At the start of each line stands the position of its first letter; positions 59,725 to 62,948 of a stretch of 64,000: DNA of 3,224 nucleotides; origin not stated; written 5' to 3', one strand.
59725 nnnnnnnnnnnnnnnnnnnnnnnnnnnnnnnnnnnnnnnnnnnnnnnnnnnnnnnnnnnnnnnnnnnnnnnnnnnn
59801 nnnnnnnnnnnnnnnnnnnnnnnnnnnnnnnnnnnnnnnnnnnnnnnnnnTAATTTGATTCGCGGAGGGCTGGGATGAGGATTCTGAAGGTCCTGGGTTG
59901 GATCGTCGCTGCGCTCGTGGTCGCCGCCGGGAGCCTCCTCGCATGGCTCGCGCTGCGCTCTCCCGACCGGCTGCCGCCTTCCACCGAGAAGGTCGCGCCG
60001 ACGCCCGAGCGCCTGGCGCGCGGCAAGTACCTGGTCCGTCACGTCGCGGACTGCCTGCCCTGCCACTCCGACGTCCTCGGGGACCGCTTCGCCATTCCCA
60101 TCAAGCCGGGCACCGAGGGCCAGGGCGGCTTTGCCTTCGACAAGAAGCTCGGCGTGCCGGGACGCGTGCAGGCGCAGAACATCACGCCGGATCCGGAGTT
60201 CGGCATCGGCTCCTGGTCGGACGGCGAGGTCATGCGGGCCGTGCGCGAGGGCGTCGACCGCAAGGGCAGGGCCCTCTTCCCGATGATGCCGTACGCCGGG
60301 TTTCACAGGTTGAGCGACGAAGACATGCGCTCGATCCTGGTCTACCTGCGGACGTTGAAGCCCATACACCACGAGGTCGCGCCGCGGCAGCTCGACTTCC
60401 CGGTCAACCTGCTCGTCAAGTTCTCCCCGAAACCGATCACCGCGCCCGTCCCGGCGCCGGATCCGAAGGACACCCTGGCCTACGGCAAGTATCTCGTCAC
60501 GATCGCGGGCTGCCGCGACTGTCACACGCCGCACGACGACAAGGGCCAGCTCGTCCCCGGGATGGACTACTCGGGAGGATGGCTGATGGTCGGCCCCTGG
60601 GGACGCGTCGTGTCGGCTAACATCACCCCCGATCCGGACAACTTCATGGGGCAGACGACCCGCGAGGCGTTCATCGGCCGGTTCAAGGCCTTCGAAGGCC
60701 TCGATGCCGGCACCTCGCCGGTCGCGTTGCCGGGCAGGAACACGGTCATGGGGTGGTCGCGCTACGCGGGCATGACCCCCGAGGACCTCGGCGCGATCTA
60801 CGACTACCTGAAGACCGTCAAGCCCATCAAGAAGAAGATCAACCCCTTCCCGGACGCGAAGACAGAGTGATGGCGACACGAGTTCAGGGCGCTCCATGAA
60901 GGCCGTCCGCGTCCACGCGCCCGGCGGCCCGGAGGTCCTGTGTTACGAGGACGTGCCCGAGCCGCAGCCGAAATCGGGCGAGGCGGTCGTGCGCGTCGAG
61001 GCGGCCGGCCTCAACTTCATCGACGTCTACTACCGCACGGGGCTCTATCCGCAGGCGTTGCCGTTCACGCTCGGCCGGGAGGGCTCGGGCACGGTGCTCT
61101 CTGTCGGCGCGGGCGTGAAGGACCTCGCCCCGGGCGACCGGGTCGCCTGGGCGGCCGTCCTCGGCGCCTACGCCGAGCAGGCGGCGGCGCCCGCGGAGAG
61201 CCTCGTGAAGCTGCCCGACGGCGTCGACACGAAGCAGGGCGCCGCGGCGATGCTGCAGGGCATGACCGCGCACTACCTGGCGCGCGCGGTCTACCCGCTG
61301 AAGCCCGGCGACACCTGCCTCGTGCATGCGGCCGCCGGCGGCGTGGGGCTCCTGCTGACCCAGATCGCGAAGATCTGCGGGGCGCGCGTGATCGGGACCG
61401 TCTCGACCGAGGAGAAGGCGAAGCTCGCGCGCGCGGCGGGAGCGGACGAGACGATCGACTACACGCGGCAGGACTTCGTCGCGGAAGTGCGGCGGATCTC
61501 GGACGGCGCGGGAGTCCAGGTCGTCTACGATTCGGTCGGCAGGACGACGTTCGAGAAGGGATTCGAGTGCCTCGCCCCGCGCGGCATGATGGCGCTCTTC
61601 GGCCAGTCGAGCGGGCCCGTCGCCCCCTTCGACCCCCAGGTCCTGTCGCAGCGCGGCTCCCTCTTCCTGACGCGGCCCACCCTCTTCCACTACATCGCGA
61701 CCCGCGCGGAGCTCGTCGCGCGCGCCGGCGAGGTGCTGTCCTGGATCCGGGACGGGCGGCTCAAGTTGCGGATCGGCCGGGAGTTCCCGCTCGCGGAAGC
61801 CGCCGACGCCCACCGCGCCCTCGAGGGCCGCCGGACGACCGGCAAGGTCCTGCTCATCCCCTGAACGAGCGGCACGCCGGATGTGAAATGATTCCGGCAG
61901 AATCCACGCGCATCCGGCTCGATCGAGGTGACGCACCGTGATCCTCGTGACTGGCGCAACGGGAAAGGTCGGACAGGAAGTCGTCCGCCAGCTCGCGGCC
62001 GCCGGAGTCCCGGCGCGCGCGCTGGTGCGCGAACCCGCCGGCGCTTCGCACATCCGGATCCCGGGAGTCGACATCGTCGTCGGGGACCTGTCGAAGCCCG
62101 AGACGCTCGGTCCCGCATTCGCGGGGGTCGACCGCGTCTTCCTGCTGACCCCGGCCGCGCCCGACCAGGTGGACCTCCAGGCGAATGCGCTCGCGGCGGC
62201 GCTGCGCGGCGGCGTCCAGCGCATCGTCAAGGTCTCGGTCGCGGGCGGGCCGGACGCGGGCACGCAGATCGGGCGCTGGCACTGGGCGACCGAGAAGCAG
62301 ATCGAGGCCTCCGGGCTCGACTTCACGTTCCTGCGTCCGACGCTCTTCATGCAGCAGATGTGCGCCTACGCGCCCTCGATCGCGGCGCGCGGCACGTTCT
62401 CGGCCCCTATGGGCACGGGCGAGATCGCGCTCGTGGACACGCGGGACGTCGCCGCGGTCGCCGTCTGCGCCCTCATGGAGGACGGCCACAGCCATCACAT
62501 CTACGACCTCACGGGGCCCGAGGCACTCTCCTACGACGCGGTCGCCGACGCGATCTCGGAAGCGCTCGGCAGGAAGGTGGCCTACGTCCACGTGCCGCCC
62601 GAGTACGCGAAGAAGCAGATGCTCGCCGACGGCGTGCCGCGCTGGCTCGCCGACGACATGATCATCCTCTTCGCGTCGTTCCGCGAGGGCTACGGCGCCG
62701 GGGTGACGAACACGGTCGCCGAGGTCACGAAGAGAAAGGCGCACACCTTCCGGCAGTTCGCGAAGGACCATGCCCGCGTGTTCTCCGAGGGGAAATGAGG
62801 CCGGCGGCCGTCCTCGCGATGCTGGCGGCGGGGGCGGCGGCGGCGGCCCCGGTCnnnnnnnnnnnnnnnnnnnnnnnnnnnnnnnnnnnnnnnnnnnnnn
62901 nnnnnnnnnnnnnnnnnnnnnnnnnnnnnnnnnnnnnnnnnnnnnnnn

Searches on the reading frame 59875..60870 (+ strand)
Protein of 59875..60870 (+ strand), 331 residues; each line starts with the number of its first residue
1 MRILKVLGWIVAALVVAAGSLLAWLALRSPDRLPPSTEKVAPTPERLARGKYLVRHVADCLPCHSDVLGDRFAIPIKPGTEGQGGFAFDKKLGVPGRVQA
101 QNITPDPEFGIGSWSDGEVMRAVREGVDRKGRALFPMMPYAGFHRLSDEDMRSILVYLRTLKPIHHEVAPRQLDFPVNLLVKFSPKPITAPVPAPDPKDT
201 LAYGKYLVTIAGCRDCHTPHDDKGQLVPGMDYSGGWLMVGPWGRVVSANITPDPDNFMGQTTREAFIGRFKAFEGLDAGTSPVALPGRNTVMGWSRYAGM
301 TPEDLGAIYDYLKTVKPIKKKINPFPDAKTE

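Call 46: find_encoding_contigs(protein=window:59875-60870:+, flank=10000, max_places=1)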
Protein window:59875-60870:+ (331 aa): no gene with exactly this product is on record in the collection.

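Call 48: search_protein_families(library=pfam, proteins=[window:59875-60870:+], max_evalue=0.0001)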
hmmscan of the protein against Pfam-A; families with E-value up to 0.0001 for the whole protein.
window:59875-60870:+ (331 aa): 2 families
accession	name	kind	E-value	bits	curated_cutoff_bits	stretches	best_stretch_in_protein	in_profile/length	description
PF00034.26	Cytochrom_C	-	5.1e-08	34.6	21.3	0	202-316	2-90/90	Cytochrome c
PF13442.11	Cytochrome_CBB3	-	3.2e-05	24.6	27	0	47-158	3-68/68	Cytochrome C oxidase, cbb3-type, subunit III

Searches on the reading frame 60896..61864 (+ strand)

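Call 48: search_protein_families(library=pfam, proteins=[window:60896-61864:+], max_evalue=0.0001)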
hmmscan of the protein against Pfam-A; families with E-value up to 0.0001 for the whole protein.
window:60896-61864:+ (322 aa): 3 families
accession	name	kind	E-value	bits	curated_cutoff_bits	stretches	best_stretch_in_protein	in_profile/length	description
PF00107.32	ADH_zinc_N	-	2.8e-27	95.7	31.8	1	149-250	1-102/129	Zinc-binding dehydrogenase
PF13602.12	ADH_zinc_N_2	-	2e-24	87.4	27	1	182-320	2-134/134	Zinc-binding dehydrogenase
PF08240.17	ADH_N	-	1.8e-17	63.9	23.5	1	27-108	2-104/104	Alcohol dehydrogenase GroES-like domain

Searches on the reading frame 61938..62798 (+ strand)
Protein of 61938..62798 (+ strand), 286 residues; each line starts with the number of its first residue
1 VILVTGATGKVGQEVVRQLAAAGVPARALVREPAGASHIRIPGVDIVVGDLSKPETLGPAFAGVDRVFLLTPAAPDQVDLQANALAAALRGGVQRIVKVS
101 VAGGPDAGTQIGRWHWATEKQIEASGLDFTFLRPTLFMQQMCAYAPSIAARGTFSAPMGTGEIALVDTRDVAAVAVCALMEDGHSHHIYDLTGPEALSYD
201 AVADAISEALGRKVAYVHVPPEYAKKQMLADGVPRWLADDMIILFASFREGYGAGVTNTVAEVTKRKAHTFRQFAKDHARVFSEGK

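Call 48: search_protein_families(library=pfam, proteins=[window:61938-62798:+], max_evalue=0.0001)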
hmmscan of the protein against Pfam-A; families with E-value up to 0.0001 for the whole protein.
window:61938-62798:+ (286 aa): 3 families
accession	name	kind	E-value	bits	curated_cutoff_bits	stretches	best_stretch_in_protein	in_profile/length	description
PF05368.20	NmrA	-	8.2e-33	114.7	27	1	2-253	5-273/298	NmrA-like family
PF13460.12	NAD_binding_10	-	1.7e-25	90.4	27.2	1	6-180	1-182/184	NAD(P)H-binding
PF01370.27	Epimerase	-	9.1e-08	32.2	20.9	1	2-75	1-74/240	NAD dependent epimerase/dehydratase family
